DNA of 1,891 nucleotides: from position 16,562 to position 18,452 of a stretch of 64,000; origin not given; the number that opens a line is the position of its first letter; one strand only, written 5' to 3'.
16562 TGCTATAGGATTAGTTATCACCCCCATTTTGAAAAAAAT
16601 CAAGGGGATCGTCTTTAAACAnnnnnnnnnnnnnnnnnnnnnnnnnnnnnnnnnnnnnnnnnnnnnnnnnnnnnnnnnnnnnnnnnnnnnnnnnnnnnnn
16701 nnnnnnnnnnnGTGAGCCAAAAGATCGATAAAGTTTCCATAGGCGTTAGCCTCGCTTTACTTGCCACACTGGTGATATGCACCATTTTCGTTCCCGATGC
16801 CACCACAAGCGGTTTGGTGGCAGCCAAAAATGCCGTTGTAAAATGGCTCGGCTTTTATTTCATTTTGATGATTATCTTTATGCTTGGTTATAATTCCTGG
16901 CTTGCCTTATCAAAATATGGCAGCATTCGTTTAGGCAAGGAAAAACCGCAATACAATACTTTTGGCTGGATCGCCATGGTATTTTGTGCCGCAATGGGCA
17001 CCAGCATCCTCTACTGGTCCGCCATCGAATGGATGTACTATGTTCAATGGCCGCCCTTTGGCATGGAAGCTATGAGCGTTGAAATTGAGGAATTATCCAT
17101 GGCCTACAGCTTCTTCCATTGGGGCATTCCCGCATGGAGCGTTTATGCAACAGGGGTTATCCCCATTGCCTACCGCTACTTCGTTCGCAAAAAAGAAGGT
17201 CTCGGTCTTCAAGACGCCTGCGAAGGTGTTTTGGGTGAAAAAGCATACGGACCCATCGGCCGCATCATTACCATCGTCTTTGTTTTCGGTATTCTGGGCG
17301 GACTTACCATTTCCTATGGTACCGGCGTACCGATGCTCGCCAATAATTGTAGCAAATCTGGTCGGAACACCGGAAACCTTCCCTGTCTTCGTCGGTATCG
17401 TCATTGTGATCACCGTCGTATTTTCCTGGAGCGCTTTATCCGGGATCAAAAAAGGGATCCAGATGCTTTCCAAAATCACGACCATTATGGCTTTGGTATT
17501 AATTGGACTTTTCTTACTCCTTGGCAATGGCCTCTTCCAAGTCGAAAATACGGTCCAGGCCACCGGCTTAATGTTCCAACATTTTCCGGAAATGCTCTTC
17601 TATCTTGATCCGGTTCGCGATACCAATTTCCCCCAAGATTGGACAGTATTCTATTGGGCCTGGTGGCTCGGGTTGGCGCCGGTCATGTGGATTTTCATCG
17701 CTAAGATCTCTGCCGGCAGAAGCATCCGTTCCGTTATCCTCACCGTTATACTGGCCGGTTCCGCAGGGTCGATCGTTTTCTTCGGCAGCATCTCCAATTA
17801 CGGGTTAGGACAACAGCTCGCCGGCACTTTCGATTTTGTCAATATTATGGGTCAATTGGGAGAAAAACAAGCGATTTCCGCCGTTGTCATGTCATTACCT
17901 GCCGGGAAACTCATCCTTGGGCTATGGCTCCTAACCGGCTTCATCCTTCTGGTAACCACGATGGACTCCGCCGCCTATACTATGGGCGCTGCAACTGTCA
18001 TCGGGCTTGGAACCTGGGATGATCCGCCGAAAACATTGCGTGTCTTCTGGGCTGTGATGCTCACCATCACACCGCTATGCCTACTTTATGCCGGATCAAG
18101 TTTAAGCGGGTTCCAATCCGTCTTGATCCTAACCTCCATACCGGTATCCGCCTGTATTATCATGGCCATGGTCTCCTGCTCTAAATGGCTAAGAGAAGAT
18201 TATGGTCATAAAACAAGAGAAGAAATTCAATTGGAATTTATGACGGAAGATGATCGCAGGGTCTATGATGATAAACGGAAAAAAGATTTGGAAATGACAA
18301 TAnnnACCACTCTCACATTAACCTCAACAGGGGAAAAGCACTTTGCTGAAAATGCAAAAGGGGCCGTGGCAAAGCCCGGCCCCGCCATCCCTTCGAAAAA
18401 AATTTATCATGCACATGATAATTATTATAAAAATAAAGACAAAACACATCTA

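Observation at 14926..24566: Compact sigma-54-regulated methylated-amine locus with three substrate-distinct methyltransferases but no corrinoid protein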

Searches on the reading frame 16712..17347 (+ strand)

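Call 11: search_protein_families(library=pfam, proteins=[window:16712-17347:+])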
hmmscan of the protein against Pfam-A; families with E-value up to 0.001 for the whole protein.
window:16712-17347:+ (212 aa): 1 family
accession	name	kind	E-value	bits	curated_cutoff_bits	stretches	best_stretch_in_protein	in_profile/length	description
PF02028.23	BCCT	-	2.3e-52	178.5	27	1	12-210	4-203/485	BCCT, betaine/carnitine/choline family transporter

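Call 12: search_protein_families(library=ncbifam, proteins=[window:16712-17347:+])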
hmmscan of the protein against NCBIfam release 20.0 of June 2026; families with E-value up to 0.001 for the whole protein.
window:16712-17347:+ (212 aa): 5 families
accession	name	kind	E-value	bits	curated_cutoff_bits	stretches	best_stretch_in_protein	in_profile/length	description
NF007412.0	PRK09950.1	equivalog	1.1e-48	166.1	647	1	3-202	6-205/536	BCCT family transporter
TIGR00842.1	bcct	subfamily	1.6e-47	162.3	407.55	1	47-210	1-166/452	BCCT family transporter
NF002887.1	PRK03356.1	equivalog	6e-46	157.2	541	1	4-210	8-214/497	L-carnitine/gamma-butyrobetaine antiporter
NF047988.1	betaine_BCCT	equivalog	1.8e-40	138.9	650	1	12-206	5-199/483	glycine betaine uptake BCCT transporter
NF007399.1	PRK09928.1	subfamily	7.8e-28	96.9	695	1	3-207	9-213/675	choline BCCT transporter BetT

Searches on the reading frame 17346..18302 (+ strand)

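Call 11: search_protein_families(library=pfam, proteins=[window:17346-18302:+])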
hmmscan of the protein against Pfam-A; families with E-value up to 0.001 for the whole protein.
window:17346-18302:+ (319 aa): 1 family
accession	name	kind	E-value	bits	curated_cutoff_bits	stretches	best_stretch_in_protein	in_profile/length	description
PF02028.23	BCCT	-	9.1e-66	222.7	27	1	2-285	206-485/485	BCCT, betaine/carnitine/choline family transporter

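Call 12: search_protein_families(library=ncbifam, proteins=[window:17346-18302:+])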
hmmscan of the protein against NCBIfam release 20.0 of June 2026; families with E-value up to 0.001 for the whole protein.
window:17346-18302:+ (319 aa): 6 families
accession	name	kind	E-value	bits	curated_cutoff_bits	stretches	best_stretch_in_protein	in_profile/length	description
NF007412.0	PRK09950.1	equivalog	1.7e-76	257.9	647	1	2-298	216-512/536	BCCT family transporter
TIGR00842.1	bcct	subfamily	7.7e-63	212.8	407.55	1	3-285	170-452/452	BCCT family transporter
NF002887.1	PRK03356.1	equivalog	1.6e-49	169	541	1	2-278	217-492/497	L-carnitine/gamma-butyrobetaine antiporter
NF047988.1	betaine_BCCT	equivalog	2.9e-45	154.7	650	1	5-283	209-482/483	glycine betaine uptake BCCT transporter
NF007399.1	PRK09928.1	subfamily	1.1e-36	126.2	695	1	5-294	222-511/675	choline BCCT transporter BetT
TIGR00946.1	2a69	subfamily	0.0004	19.6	246.05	1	4-75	186-258/336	auxin efflux carrier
